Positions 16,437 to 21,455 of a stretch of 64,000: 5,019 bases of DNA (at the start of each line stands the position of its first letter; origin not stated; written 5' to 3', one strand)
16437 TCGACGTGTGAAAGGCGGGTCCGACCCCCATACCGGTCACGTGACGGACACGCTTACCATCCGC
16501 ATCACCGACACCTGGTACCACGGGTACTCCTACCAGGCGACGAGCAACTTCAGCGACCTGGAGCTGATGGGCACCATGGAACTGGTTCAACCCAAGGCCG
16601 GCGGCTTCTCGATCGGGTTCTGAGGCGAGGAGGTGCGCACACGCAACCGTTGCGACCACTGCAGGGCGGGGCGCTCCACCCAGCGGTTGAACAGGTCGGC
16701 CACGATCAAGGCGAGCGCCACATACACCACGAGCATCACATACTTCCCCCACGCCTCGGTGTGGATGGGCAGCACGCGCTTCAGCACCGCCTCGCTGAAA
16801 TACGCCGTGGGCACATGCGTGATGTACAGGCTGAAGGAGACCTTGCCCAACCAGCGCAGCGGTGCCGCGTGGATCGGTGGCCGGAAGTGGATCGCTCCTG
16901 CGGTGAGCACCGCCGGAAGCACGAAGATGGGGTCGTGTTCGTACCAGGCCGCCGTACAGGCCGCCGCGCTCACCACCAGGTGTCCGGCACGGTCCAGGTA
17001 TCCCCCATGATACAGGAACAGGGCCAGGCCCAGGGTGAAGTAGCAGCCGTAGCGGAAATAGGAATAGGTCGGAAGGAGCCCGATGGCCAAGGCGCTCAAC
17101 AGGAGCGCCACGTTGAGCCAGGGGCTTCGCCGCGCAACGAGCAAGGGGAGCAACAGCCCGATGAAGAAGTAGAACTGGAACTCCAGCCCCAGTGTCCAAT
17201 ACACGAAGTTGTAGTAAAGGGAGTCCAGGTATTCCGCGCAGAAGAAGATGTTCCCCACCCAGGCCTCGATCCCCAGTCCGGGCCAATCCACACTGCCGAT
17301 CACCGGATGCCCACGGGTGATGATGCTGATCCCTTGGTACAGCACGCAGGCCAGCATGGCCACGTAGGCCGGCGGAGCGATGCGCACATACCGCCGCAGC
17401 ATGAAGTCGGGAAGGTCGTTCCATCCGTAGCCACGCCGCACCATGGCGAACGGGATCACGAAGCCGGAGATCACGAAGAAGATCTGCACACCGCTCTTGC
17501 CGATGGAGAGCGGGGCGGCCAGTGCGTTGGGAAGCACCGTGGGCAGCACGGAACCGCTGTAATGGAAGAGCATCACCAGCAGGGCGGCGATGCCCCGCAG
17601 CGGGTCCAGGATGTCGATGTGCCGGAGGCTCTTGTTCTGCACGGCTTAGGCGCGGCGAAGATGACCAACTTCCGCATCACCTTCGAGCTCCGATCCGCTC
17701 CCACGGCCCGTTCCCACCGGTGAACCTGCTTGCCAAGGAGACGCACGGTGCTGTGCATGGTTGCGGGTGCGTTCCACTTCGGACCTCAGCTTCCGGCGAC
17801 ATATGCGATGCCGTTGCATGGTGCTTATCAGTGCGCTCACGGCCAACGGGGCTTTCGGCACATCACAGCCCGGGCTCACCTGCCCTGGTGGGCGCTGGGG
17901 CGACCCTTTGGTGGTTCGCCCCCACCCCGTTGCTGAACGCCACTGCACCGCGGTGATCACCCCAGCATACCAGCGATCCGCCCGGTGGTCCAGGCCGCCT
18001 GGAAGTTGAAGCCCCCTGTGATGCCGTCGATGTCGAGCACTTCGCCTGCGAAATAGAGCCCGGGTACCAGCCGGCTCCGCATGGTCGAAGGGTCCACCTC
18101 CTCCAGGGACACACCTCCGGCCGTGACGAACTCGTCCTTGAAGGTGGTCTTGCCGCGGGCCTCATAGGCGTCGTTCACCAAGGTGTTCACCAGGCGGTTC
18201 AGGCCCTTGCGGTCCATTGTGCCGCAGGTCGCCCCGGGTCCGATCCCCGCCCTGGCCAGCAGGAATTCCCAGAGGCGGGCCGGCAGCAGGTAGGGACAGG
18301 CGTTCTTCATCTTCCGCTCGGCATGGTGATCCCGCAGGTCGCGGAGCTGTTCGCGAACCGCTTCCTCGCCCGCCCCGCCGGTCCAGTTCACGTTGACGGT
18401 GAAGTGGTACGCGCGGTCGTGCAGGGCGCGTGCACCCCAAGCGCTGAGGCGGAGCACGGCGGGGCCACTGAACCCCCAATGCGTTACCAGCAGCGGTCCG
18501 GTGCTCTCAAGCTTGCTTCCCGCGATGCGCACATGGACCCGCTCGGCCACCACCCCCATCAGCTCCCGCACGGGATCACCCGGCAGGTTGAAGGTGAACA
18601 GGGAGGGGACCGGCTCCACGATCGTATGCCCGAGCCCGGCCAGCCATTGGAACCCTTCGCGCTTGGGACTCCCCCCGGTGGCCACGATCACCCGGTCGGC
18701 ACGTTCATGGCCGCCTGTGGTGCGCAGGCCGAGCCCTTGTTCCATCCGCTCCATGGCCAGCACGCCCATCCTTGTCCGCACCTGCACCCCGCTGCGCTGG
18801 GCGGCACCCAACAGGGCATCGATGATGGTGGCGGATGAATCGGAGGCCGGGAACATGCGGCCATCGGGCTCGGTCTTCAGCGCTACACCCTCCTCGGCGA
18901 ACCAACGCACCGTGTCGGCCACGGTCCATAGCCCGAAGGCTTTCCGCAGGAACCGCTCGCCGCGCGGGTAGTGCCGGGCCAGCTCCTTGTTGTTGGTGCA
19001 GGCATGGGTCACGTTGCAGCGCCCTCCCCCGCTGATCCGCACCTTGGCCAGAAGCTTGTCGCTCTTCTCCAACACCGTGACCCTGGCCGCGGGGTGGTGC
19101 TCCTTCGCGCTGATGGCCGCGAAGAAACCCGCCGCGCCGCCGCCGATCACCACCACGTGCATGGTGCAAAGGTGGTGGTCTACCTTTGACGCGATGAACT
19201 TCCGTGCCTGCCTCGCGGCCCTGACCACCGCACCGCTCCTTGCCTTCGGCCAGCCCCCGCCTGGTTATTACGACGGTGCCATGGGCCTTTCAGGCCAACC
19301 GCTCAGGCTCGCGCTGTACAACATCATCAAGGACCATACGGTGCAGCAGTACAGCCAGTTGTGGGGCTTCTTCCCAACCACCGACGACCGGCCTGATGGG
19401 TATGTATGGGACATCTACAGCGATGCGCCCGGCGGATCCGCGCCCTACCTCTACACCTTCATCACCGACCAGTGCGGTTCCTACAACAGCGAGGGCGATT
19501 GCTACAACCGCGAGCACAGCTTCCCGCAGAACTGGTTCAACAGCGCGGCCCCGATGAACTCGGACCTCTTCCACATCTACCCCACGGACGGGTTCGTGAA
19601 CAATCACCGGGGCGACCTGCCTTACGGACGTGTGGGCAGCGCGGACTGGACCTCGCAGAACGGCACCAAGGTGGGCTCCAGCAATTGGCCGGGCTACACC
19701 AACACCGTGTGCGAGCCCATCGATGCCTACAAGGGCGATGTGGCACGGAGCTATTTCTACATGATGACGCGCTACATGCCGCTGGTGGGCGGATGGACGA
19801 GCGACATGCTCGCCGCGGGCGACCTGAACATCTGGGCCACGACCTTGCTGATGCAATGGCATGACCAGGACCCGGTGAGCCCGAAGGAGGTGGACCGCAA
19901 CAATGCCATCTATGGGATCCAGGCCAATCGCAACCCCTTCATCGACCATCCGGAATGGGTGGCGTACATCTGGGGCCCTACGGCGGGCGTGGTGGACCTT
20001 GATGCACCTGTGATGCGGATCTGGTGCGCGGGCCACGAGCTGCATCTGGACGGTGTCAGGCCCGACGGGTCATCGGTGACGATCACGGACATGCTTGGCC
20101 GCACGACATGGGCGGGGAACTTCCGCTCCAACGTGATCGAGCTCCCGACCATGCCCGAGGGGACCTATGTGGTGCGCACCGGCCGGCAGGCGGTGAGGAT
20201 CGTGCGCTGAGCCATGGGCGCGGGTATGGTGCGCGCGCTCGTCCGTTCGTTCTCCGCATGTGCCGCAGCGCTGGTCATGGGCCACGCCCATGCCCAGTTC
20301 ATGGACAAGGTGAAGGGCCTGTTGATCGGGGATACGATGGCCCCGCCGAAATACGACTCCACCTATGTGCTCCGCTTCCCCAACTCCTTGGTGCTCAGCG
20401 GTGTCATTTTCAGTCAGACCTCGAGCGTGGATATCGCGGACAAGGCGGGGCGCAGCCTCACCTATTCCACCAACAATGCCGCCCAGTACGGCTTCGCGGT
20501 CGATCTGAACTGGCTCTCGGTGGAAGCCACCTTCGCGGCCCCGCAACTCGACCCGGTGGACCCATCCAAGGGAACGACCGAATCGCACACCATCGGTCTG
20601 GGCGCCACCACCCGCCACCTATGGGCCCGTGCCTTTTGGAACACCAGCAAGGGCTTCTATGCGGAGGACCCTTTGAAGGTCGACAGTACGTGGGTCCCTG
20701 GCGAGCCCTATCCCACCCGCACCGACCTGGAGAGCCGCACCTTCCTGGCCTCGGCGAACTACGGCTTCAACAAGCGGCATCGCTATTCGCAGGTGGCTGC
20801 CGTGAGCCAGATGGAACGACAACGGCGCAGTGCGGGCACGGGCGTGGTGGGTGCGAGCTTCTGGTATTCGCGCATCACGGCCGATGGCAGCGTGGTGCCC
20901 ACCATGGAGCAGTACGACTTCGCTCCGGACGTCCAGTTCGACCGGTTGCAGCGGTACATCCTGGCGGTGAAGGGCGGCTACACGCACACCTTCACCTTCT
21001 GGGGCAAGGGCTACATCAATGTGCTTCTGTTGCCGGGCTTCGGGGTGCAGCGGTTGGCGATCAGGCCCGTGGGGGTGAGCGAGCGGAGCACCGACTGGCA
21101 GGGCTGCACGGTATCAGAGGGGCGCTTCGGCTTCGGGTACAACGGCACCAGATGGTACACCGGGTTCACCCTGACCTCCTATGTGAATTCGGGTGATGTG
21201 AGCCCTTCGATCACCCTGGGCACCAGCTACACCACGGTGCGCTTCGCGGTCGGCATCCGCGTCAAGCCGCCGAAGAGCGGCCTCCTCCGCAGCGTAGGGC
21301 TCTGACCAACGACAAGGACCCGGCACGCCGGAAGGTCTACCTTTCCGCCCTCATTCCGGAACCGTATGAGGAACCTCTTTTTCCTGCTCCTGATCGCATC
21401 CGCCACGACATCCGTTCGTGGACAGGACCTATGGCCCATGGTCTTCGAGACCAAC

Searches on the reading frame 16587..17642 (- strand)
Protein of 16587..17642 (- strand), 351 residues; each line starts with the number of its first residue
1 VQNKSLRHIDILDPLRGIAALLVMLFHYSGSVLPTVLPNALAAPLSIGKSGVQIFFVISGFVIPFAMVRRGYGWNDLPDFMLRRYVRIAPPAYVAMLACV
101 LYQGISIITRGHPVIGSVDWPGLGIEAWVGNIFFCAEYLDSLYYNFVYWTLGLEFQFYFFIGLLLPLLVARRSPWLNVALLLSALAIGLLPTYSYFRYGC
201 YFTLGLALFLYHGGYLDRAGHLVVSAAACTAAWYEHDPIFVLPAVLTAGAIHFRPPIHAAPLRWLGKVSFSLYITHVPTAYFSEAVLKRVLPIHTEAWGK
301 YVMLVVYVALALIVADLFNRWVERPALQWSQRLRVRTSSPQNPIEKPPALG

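Call 50: search_protein_families(library=pfam, proteins=[window:16587-17642:-], max_evalue=0.0001)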
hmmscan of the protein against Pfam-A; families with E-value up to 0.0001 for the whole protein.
window:16587-17642:- (351 aa): 1 family
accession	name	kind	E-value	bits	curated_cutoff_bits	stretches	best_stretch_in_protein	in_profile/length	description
PF01757.29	Acyl_transf_3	-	1e-25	90.9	31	1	12-318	4-324/326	Acyltransferase domain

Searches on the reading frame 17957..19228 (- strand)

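Call 50: search_protein_families(library=pfam, proteins=[window:17957-19228:-], max_evalue=0.0001)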
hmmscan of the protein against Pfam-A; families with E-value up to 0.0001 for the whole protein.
window:17957-19228:- (423 aa): 6 families
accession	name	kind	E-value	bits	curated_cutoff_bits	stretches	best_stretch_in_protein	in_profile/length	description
PF03486.20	HI0933_like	-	7.4e-74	248.7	50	1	24-421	2-243/244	HI0933-like protein Rossmann domain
PF22780.1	HI0933_like_1st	-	1.8e-27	96.6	27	1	207-368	1-165/165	HI0933-like protein barrel and H2TH domain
PF01266.30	DAO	-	1.8e-10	41.4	27.9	1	133-187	149-205/353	FAD dependent oxidoreductase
PF07992.20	Pyr_redox_2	-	6.2e-10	39.4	26.1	0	23-79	1-48/291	Pyridine nucleotide-disulphide oxidoreductase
PF00890.30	FAD_binding_2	-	5.7e-08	32.8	20.4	1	24-304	1-248/414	FAD binding domain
PF13738.12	Pyr_redox_3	-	2.4e-06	27.5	30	0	129-186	77-134/305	Pyridine nucleotide-disulphide oxidoreductase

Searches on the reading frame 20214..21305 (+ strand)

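Call 50: search_protein_families(library=pfam, proteins=[window:20214-21305:+], max_evalue=0.0001)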
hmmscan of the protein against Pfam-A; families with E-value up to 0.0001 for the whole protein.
window:20214-21305:+ (363 aa): 1 family
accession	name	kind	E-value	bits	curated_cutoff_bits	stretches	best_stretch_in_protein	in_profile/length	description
PF14391.12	DUF4421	-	6.8e-42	144.4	32.1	1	46-349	1-301/302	Domain of unknown function (DUF4421)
